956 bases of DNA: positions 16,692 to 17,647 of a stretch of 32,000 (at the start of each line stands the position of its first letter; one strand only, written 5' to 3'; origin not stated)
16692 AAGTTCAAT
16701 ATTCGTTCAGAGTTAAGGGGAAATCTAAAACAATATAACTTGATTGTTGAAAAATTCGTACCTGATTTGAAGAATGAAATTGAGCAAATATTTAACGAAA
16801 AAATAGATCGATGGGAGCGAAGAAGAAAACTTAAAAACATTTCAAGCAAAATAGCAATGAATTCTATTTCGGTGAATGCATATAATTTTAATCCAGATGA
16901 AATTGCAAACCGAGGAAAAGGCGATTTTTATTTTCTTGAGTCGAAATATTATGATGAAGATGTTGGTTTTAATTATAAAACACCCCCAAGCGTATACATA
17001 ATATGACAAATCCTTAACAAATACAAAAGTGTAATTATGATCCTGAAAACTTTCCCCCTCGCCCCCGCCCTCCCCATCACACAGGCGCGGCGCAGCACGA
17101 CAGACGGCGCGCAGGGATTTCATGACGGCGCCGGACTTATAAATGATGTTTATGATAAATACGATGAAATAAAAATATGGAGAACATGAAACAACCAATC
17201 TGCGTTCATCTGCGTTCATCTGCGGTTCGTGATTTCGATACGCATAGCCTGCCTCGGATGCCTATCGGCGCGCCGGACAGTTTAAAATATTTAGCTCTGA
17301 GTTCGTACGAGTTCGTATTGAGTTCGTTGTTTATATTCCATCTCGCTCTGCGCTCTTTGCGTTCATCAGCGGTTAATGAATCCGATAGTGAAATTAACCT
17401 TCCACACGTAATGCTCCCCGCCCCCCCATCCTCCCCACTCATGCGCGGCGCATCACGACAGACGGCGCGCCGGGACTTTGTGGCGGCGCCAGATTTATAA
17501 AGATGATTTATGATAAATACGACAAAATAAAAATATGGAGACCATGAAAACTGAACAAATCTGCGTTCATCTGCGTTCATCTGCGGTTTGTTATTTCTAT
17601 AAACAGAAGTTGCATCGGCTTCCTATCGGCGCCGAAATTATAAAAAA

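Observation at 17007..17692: Tandem degenerate cas6 5' fragments fill the cas3-cas6 gap, one retaining an in-frame mini-cas6 ORF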

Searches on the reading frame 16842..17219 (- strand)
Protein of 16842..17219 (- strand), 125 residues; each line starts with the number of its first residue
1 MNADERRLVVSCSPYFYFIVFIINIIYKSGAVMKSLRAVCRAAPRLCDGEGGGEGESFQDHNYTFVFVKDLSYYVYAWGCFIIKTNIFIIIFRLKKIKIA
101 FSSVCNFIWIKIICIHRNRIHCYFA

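Call 61: search_protein_families(library=pfam, proteins=[window:16842-17219:-], max_evalue=1)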
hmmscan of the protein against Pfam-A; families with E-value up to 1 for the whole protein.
window:16842-17219:- (125 aa): 0 families

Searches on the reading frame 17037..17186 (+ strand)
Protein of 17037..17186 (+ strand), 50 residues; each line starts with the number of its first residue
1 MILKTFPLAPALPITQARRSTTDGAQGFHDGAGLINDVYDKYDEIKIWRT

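Call 61: search_protein_families(library=pfam, proteins=[window:17037-17186:+], max_evalue=1)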
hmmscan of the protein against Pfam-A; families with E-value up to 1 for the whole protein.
window:17037-17186:+ (50 aa): 0 families
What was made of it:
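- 17037..17189 (+): Unit 1 cas6 5' fragment, the 'mini-cas6' ORF of 50 codons plus stop. It corresponds to cas6 nt 1 to about 48 (17037-17085) fused to cas6 nt about 145-252 with a 9-nt deletion (17086-17174). It then runs into the junction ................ No Pfam hit (call 61).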

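Call 65: find_homologous_proteins(query=window:17037-17186:+, max_evalue=0.01)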
Query window:17037-17186:+ (50 aa): 3 proteins with E <= 0.01 among 3 candidates.
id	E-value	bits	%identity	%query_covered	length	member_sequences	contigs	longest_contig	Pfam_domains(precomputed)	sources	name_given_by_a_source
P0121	1.6e-26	107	100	100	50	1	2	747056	-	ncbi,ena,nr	ncbi:MAG: hypothetical protein ABOK23_03110 [Candidatus Methanoperedens sp.]|nr:hypothetical protein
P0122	1.7e-13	67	74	98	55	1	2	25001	-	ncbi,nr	ncbi:MAG: hypothetical protein O8C67_01275 [Candidatus Methanoperedens sp.]|nr:hypothetical protein 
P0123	5.9e-11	59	64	100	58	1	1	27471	-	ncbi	-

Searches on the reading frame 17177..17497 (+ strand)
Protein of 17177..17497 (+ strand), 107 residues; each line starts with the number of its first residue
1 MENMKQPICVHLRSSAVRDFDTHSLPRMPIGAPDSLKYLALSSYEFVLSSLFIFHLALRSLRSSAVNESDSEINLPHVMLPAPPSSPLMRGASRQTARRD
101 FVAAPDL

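Call 61: search_protein_families(library=pfam, proteins=[window:17177-17497:+], max_evalue=1)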
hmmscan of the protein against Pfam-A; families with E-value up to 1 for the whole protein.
window:17177-17497:+ (107 aa): 1 family
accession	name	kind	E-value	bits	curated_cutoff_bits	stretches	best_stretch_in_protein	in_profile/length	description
PF10775.14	ATP_sub_h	-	0.2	12.1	25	0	57-91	21-55/69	ATP synthase complex subunit h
